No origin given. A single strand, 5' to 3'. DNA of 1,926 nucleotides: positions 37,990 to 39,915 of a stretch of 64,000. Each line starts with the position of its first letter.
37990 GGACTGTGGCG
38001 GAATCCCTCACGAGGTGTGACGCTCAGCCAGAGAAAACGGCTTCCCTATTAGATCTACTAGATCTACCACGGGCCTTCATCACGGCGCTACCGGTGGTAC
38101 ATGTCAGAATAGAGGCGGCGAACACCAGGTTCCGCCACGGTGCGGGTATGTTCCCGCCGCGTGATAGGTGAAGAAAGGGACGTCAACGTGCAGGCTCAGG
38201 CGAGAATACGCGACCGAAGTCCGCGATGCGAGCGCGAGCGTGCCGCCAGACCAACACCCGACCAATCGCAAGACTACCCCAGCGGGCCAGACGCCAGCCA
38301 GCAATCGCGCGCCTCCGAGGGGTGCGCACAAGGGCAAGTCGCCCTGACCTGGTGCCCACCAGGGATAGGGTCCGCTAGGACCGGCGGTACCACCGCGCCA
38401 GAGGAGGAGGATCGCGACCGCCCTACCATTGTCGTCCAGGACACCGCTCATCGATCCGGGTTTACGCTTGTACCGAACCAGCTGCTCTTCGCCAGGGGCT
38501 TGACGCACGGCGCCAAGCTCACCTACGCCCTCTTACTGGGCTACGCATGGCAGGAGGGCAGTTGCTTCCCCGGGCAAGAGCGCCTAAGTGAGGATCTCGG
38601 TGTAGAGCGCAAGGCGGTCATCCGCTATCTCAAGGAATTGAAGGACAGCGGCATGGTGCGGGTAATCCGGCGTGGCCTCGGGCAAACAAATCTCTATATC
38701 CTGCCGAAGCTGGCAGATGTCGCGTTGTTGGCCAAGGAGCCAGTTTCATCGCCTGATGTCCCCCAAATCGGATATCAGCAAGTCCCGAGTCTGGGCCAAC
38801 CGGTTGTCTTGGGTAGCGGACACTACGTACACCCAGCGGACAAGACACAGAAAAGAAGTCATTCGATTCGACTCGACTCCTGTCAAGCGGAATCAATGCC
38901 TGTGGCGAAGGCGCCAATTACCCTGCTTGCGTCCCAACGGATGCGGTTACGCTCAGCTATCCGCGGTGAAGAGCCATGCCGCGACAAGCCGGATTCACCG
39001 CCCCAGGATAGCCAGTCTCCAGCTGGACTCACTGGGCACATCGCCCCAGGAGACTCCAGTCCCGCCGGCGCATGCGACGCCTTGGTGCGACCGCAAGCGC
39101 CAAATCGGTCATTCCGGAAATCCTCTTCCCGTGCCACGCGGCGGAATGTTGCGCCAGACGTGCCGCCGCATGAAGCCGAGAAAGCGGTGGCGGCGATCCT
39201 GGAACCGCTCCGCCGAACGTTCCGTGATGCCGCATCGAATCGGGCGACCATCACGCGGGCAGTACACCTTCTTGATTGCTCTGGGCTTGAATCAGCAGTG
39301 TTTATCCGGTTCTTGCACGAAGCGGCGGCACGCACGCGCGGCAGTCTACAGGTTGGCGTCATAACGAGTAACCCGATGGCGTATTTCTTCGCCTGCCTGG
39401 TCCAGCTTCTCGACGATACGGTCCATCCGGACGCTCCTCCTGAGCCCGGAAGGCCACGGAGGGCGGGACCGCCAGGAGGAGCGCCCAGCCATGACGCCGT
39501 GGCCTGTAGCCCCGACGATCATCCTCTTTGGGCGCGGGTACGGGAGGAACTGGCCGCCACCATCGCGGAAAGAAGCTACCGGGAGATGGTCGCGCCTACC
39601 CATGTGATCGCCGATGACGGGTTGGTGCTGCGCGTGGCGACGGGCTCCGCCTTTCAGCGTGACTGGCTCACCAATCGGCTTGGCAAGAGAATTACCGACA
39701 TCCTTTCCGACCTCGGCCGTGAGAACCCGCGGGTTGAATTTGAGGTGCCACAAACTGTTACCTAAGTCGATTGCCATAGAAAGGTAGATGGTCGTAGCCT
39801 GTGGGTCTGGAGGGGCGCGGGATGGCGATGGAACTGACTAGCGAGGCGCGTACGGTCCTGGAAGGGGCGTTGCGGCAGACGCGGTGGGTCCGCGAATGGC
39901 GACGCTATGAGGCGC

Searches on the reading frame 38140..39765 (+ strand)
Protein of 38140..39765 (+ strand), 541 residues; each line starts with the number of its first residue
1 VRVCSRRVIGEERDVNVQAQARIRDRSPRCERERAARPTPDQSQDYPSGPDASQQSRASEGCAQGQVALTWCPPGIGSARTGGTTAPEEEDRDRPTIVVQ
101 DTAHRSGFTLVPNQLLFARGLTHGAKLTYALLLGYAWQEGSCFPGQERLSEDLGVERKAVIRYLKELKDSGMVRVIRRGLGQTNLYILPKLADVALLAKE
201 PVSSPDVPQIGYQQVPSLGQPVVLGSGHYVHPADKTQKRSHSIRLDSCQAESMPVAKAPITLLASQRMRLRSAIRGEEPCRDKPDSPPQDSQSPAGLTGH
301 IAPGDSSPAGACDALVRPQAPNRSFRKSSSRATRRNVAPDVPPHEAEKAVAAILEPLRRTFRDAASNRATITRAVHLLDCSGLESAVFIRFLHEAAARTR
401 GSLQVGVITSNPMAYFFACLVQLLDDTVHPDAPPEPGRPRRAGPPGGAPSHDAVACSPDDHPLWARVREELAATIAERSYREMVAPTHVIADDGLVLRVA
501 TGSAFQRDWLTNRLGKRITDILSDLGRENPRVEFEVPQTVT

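Call 7: search_protein_families(library=pfam, proteins=[window:38140-39765:+], max_evalue=0.01)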
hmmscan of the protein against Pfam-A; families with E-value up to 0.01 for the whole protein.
window:38140-39765:+ (541 aa): 5 families
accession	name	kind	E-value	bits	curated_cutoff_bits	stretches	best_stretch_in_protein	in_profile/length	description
PF13730.12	HTH_36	-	3.4e-12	46.4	25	1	120-171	2-53/55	Helix-turn-helix domain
PF11638.13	DnaA_N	-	4.7e-08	33.1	24.6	1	463-523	3-64/65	DnaA N-terminal domain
PF13545.12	HTH_Crp_2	-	0.00087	19.7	27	1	144-178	23-57/70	Crp-like helix-turn-helix domain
PF08279.18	HTH_11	-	0.0018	18.5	25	1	147-174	19-45/55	HTH domain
PF01978.25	TrmB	-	0.0055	17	25.6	0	148-179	27-58/68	Sugar-specific transcriptional regulator TrmB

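Call 10: search_protein_families(library=ncbifam, proteins=[window:38140-39765:+], max_evalue=0.01)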
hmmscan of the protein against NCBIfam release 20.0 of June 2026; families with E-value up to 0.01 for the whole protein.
window:38140-39765:+ (541 aa): 1 family
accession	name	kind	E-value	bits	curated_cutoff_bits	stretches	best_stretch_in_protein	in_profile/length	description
TIGR00362.1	DnaA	equivalog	0.0002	20.6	343.9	1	464-537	1-74/437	chromosomal replication initiator protein DnaA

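Call 11: find_homologous_proteins(query=window:38140-39765:+)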
Query window:38140-39765:+ (541 aa): 14 proteins with E <= 0.001 among 8000 candidates.
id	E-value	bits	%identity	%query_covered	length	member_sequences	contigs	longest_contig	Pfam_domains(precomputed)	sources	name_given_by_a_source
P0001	5.7e-278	941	100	78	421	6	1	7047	PF11638.14,PF13730.13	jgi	jgi:hypothetical protein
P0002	2.0e-185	636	55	99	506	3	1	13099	PF11638.14,PF13730.13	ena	-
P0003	2.3e-48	183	34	64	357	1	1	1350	PF13730.13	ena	-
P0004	5.2e-46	176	66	23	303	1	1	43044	PF13730.13,PF13545.13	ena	-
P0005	2.4e-41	160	36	61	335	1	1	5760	PF13730.13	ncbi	-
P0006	8.2e-33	132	59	18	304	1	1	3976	PF13730.13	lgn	-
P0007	8.8e-33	132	31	65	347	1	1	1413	PF13730.13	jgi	-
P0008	8.8e-31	125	33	61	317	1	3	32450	PF13730.13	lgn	-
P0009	8.1e-30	122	60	18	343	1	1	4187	PF13730.13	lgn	-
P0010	2.6e-28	117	50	21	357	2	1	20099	PF11638.14,PF13730.13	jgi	jgi:DNA-binding transcriptional regulator YhcF (GntR family)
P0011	5.2e-15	73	26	85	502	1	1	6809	PF11638.14,PF21984.3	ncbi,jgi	-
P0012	9.2e-14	69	33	29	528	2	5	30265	PF11638.14,PF13730.13,PF21984.3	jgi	-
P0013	1.8e-13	68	33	29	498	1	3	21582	PF11638.14,PF21984.3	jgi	jgi:hypothetical protein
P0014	1.3e-10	59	32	30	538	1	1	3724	PF11638.14,PF13730.13,PF21984.3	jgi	-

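Call 12: find_related_loci(query=window:38140-39765:+, collection=genome_contigs, flank=6000)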
Query window:38140-39765:+ (541 aa) in genome_contigs; peptide patterns used: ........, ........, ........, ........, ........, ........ (x = any residue, [..] = any of these).
43 stretches matched a pattern; 7 encode a relative of the query (tblastn E <= 1e-3); 7 distinct loci.
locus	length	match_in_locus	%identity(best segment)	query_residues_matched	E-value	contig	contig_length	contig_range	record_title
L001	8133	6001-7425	55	6-541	2e-159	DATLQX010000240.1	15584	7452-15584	MAG TPA_asm: Chloroflexota bacterium isolate SMAG_U13889 k141_1196515, whole genome shotgun sequence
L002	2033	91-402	53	93-195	1e-29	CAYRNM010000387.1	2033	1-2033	MAG TPA_asm: uncultured Anaerolineae bacterium isolate SRP098346_co1_12 genome assembly, contig: NODE_103466_length_2033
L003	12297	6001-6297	49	90-188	4e-26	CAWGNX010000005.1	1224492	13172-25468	MAG: uncultured Chloroflexia bacterium isolate MFD09779.bin.1.231 genome assembly, contig: contig_43351, whole genome sh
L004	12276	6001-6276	48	97-188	7e-23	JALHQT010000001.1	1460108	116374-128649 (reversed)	MAG: Anaerolineae bacterium isolate maxbin.031 c_000000000006, whole genome shotgun sequence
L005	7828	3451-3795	41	97-213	2e-21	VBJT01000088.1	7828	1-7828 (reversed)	MAG: Chloroflexi bacterium isolate CF_163 14_1009_09_30cm_scaffold_12027, whole genome shotgun sequence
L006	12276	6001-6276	41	97-188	9e-21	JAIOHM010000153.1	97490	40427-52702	MAG: Anaerolineae bacterium isolate MAG_04 contig_204549, whole genome shotgun sequence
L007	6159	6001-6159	51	97-149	4e-13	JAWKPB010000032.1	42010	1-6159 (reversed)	MAG: Anaerolineae bacterium isolate BC1.4 BC1.4.fa-32, whole genome shotgun sequence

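Call 13: find_encoding_contigs(protein=P0002, flank=6000, max_places=3)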
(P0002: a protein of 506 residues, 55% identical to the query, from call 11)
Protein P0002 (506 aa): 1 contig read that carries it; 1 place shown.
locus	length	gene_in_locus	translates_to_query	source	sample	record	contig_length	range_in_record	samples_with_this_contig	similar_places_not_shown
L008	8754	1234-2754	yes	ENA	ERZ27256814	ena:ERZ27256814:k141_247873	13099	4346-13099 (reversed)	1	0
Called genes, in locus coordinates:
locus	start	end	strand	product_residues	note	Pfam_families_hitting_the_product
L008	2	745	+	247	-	?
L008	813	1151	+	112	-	-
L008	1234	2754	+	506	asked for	PF13730:HTH_36, PF11638:DnaA_N (weak)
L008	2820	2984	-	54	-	-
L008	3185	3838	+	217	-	-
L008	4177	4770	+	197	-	-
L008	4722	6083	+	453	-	-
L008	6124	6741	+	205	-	-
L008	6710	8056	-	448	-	PF01979:Amidohydro_1, PF07969:Amidohydro_3 (weak)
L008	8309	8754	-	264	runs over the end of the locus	PF00106:adh_short, PF08659:KR, PF13561:adh_short_C2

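Call 25: search_solved_structures(query=window:38188-39765:+, max_evalue=1, show_alignments=2)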
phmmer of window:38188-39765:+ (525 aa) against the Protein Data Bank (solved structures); distinct sequences matched with E-value up to 1: 7.
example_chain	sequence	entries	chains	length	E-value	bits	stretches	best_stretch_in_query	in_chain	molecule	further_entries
4tps_B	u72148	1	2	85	0.018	16.9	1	447-522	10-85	Chromosomal replication initiator protein DnaA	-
7fy1_A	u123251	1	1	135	0.09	14.7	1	453-510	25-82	Fatty acid-binding protein 9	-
4a60_A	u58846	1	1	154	0.12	14.2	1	453-509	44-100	FATTY ACID-BINDING PROTEIN 9 TESTIS LIPID-BINDING PROTEIN, TLBP, TESTIS-TYPE FATTY ACID-BI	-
8btg_A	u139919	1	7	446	0.31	12.9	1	447-523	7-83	Chromosomal replication initiator protein DnaA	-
2xvc_A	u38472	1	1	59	0.73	11.7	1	109-159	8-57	ESCRT-III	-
4k0u_A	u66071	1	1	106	0.92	11.3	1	453-498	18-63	Lipoprotein OutS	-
3utk_A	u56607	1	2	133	0.98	11.2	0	453-498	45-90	Lipoprotein outS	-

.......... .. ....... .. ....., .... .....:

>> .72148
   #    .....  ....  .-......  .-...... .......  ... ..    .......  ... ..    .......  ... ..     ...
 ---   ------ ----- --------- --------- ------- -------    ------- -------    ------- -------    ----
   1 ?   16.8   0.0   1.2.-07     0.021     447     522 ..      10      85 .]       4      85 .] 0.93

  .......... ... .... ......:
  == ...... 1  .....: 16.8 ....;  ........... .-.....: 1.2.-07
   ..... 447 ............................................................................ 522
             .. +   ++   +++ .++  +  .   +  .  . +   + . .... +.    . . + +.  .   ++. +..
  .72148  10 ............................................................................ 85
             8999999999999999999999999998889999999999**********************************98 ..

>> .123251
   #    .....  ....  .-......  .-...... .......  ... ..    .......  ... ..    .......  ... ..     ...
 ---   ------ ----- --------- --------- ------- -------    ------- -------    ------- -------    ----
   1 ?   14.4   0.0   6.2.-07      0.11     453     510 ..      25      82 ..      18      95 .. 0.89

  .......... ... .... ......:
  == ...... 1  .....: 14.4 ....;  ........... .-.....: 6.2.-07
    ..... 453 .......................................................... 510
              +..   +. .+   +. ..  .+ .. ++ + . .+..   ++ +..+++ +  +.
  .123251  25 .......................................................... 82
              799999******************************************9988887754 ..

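Call 41: predict_structure(alignment_id=A2)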
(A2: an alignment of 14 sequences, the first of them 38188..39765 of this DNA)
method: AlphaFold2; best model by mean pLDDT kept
length: 525 residues; sequences in the alignment: 14
mean_pLDDT: 61.4   pTM: 0.31
mean pLDDT of the five models: 61.4, 59.6, 59.0, 56.8, 55.0
residues with pLDDT >= 90: 121; 70-90: 122; 50-70: 40; < 50: 242
segments of 3 or more residues with pLDDT < 50: 1-76, 185-270, 272-323, 418-440
pLDDT, mean of each block of 10 residues (from residue 1): 35 32 35 36 32 31 33 55 74 67 88 90 80 92 94 92 85 80 47 37 40 37 34 35 32 34 34 33 33 35 31 32 60 94 93 94 93 96 92 89 94 64 37 35 63 69 70 81 87 87 84 87 56
secondary structure, 60 per line:
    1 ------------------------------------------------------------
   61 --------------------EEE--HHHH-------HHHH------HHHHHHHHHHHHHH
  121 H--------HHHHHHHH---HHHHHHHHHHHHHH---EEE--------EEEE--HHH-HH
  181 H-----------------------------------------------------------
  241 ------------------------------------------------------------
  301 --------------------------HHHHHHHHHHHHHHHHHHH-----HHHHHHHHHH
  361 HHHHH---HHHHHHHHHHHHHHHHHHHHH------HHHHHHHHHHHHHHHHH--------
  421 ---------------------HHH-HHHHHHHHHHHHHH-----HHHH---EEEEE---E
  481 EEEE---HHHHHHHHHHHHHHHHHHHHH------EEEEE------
elements in order: E81-83 H86-89 H97-100 H107-121 H130-137 H141-154 E158-160 E169-172 H327-345 H351-365 H369-389 H396-412 H446-459 H465-468 E472-476 E480-484 H488-508 E515-519

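Call 45: fold_search(model_id=the predicted structure, library=pdb)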
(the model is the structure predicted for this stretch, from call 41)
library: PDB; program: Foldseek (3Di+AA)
matches with E <= 10: 1110; with E <= 0.001: 2
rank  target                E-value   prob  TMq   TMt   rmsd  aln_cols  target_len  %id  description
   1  4tps_D                2.6e-04  1.00  0.13  0.69   2.7        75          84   24  Sporulation Inhibitor of DNA Replication, SirA, in complex with Domain I of DnaA (released 2014-07-30)
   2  4tps_B                3.3e-04  1.00  0.13  0.71   2.6        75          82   24  Sporulation Inhibitor of DNA Replication, SirA, in complex with Domain I of DnaA (released 2014-07-30)
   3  4pql_B                1.3e-03  1.00  0.14  0.47   6.4       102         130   24  N-Terminal domain of DNA binding protein (released 2014-06-11)
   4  5kbj_H                1.4e-03  1.00  0.14  0.48   6.5       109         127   24  Structure of Rep-DNA complex (released 2016-06-29)
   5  4pql_A                2.4e-03  1.00  0.14  0.47   6.3       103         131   25  N-Terminal domain of DNA binding protein (released 2014-06-11)
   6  4pt7_B                3.2e-03  1.00  0.14  0.47   6.7       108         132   23  Structure of initiator (released 2014-06-25)
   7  5kbj_A                1.2e-02  1.00  0.14  0.47   6.5       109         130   24  Structure of Rep-DNA complex (released 2016-06-29)
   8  2jt1_MODEL_1_A        2.9e-02  1.00  0.12  0.72   2.5        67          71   16  Solution NMR structure of PefI (Plasmid-Encoded Fimbriae Regulatory) protein from Salmonella typhimurium. Nort (released 2007-10-09)
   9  6j05_A                2.9e-02  1.00  0.12  0.51   5.8        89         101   22  Structures of two ArsR As(III)-responsive repressors: implications for the mechanism of derepression (released 2019-07-03)
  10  5kbj_C                3.0e-02  0.99  0.13  0.45   6.5       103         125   21  Structure of Rep-DNA complex (released 2016-06-29)
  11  6j05_B                3.6e-02  1.00  0.12  0.56   4.3        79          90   25  Structures of two ArsR As(III)-responsive repressors: implications for the mechanism of derepression (released 2019-07-03)
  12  2wp0_C                4.8e-02  1.00  0.12  0.59   3.8        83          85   14  Crystal structure of a HobA-DnaA (domain I-II) complex from Helicobacter pylori. (released 2009-11-17)
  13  1r1v_B                4.8e-02  0.99  0.12  0.50   4.9        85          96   20  Crystal structure of the metal-sensing transcriptional repressor CzrA from Staphylococcus aureus in the Zn2-form (released 2004-05-18)
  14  5wtn_A                5.3e-02  0.99  0.13  0.24   5.3        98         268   15  Crystal Structure Analysis of primosome protein DnaB (resiues 1-300) from Geobacillus stearothermophilus (released 2017-08-23)
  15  5wtn_B                5.3e-02  0.98  0.13  0.24   5.4        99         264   16  Crystal Structure Analysis of primosome protein DnaB (resiues 1-300) from Geobacillus stearothermophilus (released 2017-08-23)
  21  2v79_B                7.5e-02  0.99  0.13  0.51   5.3        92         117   18  Crystal Structure of the N-terminal domain of DnaD from Bacillus Subtilis (released 2008-01-15)
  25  5wtn_D                8.4e-02  0.97  0.13  0.24   5.4        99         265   16  Crystal Structure Analysis of primosome protein DnaB (resiues 1-300) from Geobacillus stearothermophilus (released 2017-08-23)
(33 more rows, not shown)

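Call 48: search_protein_families(library=phrogs, proteins=[window:38188-39765:+], max_evalue=0.01)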
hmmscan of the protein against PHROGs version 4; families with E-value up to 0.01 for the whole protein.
window:38188-39765:+ (525 aa): 16 families
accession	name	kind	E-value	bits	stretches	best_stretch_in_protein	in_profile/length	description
phrog_270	-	DNA, RNA and nucleotide metabolism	7.7e-12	46.3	1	87-184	27-127/383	replication initiation protein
phrog_15053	-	unknown function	2.4e-10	41.1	1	70-160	5-100/343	-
phrog_428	-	DNA, RNA and nucleotide metabolism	8.4e-09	36.1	1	90-174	88-177/455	replication initiation protein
phrog_36008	-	unknown function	1.4e-07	32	1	82-172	17-107/345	-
phrog_186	-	DNA, RNA and nucleotide metabolism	3.7e-07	31.1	1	90-167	20-102/308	DnaD-like helicase loader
phrog_678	-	DNA, RNA and nucleotide metabolism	6e-06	27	1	114-172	76-134/346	replication initiation O-like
phrog_30408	-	unknown function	6.1e-05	23.4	1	81-162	6-91/318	-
phrog_30285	-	unknown function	6.7e-05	23.9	1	85-170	20-104/208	-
phrog_391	-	DNA, RNA and nucleotide metabolism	0.00013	22.7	1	104-239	14-150/298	replication initiation O-like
phrog_7882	-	DNA, RNA and nucleotide metabolism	0.00037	21.1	1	86-170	11-109/314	DnaD-like helicase loader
phrog_1032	-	DNA, RNA and nucleotide metabolism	0.00053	21.1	1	119-165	29-75/281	replication initiation protein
phrog_8540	-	DNA, RNA and nucleotide metabolism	0.00057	21.1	1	120-172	30-85/196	replication initiation O-like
phrog_12720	-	DNA, RNA and nucleotide metabolism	0.00081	20.4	1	112-153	34-75/117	DNA binding protein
phrog_345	-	DNA, RNA and nucleotide metabolism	0.00089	20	1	90-169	25-109/297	replication initiation O-like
phrog_8102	-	DNA, RNA and nucleotide metabolism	0.0035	17.5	1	94-170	21-104/337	replication initiation protein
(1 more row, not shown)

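Call 49: search_protein_families(library=pfam, proteins=[P0011, P0010, P0004], max_evalue=5)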
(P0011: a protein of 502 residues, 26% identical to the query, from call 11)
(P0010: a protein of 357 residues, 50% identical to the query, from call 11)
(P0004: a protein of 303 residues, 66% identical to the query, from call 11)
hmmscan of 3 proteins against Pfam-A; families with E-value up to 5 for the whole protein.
P0011 (502 aa): 4 families
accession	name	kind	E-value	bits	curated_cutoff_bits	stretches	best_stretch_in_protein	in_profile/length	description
PF21984.2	DnaD_N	-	1.8e-09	38.1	27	1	54-142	2-88/101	DnaD N-terminal domain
PF11638.13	DnaA_N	-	5.3e-09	36.1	24.6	1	408-468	3-64/65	DnaA N-terminal domain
PF13730.12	HTH_36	-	7.9e-05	22.8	25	1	67-118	4-55/55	Helix-turn-helix domain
PF24409.1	wHTH-PRTase_assc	-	0.041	14.4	27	1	91-133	14-56/83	wHTH-PRTase associated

P0010 (357 aa): 10 families
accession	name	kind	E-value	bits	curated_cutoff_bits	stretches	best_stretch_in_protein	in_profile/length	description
PF11638.13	DnaA_N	-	4.3e-13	49.2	24.6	1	270-331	2-64/65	DnaA N-terminal domain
PF13730.12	HTH_36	-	2.1e-11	43.8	25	1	56-109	2-55/55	Helix-turn-helix domain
PF21715.3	CggR_N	-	0.0023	18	30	1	81-117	19-55/71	CggR N-terminal DNA binding domain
PF13412.12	HTH_24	-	0.019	15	21.9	1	82-110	20-48/48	Winged helix-turn-helix DNA-binding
PF13545.12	HTH_Crp_2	-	0.04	14.3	27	1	62-114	2-57/70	Crp-like helix-turn-helix domain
PF02082.26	Rrf2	-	0.043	14.4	30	1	72-113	16-57/132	Iron-dependent Transcriptional regulator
PF07848.18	PaaX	-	0.065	13.9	24.8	1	84-115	28-59/70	PaaX-like protein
PF04703.18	FaeA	-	0.099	13.4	20.7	1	85-115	21-53/62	FaeA-like protein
PF13211.12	DUF4019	-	0.27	12.1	26.5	1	262-296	8-42/104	Protein of unknown function (DUF4019)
PF22665.2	DUF6293_C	-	0.46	11.4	27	1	90-115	58-83/101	DUF6293 C-terminal winged helix domain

P0004 (303 aa): 9 families
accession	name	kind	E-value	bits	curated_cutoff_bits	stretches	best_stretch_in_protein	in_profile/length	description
PF13730.12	HTH_36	-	4.2e-10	39.7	25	1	37-88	2-53/55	Helix-turn-helix domain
PF13545.12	HTH_Crp_2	-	1.2e-05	25.6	27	1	43-95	2-57/70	Crp-like helix-turn-helix domain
PF21248.3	SoFic-like_C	-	0.0018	18.9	27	1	68-108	38-76/76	Protein adenylyltransferase SoFic-like, C-terminal domain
PF22451.2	NirdL-like_HTH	-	0.0029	17.6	27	1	66-91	22-47/47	Siroheme decarboxylase NirDL-like HTH domain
PF08279.18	HTH_11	-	0.0041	17.4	25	1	64-92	19-46/55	HTH domain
PF04492.19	Phage_rep_O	-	0.017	16.1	28.7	1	21-99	5-88/95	Bacteriophage replication protein O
PF13412.12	HTH_24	-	0.032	14.2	21.9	1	66-91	23-48/48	Winged helix-turn-helix DNA-binding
PF01978.25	TrmB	-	0.06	13.6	25.6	1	68-96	30-58/68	Sugar-specific transcriptional regulator TrmB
PF14502.12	HTH_41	-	0.16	11.9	25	1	79-96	25-42/48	Helix-turn-helix domain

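Call 50: search_protein_representatives(alignment_id=A2)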
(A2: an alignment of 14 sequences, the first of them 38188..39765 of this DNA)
Query: 14 sequences, 435 profile positions. Proteins with E-value up to 0.001 (for the whole library): 20831; up to 1e-10: 4777; up to 1e-30: 553. The best 150 are listed.
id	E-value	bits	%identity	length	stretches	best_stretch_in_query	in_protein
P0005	1.2e-114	400.3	-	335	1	1-324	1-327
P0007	4.2e-113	395.3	-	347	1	1-350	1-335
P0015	8.0e-101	354.8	-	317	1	1-324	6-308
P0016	1.4e-100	354.0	-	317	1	12-330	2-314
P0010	2.6e-97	343.2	-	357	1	2-349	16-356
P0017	1.5e-94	334.1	-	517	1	12-434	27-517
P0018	1.5e-90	321.0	-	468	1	12-434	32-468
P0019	1.9e-89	317.3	-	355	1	11-338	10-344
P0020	2.2e-87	310.5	-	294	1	10-326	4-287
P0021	1.2e-86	308.1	-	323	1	12-331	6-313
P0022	1.1e-85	304.9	-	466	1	18-434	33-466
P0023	7.4e-85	302.2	-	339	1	7-325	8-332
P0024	2.8e-84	300.3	-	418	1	12-333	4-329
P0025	3.6e-83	296.6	-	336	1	9-329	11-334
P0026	3.9e-83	296.5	-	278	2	10-163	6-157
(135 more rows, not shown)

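Call 52: find_encoding_contigs(protein=P0012, flank=5000, max_places=2)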
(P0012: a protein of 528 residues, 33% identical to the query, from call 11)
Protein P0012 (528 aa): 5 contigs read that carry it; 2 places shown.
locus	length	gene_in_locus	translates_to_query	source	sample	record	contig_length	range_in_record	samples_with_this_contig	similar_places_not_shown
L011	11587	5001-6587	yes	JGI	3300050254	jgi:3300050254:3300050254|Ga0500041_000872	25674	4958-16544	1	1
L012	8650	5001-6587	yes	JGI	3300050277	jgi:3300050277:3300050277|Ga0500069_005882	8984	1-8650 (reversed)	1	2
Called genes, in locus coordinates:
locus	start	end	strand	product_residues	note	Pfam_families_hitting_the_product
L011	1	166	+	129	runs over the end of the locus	-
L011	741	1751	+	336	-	PF00589:Phage_integrase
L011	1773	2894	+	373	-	PF17761:DUF1016_N, PF06250:YhcG_C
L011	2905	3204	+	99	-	PF05406:WGR (weak)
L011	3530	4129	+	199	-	PF01656:CbiA, PF07015:VirC1 (faint), PF10609:ParA (faint), PF13614:AAA_31, PF09140:MipZ (weak), PF13614:AAA_31 (weak)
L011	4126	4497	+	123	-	-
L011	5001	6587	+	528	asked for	PF13730:HTH_36 (weak), PF21984:DnaD_N, PF11638:DnaA_N (weak)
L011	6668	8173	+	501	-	-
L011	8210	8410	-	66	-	-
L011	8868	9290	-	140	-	PF11528:DUF3224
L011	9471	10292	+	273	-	PF20240:DUF6597, PF12833:HTH_18, PF00165:HTH_AraC (weak)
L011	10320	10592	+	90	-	PF11638:DnaA_N (weak)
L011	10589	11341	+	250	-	PF00440:TetR_N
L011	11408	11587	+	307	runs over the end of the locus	PF00106:adh_short, PF08643:DUF1776 (weak), PF08659:KR (weak), PF13561:adh_short_C2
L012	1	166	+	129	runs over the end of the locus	-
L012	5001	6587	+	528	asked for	PF13730:HTH_36 (weak), PF21984:DnaD_N, PF11638:DnaA_N (weak)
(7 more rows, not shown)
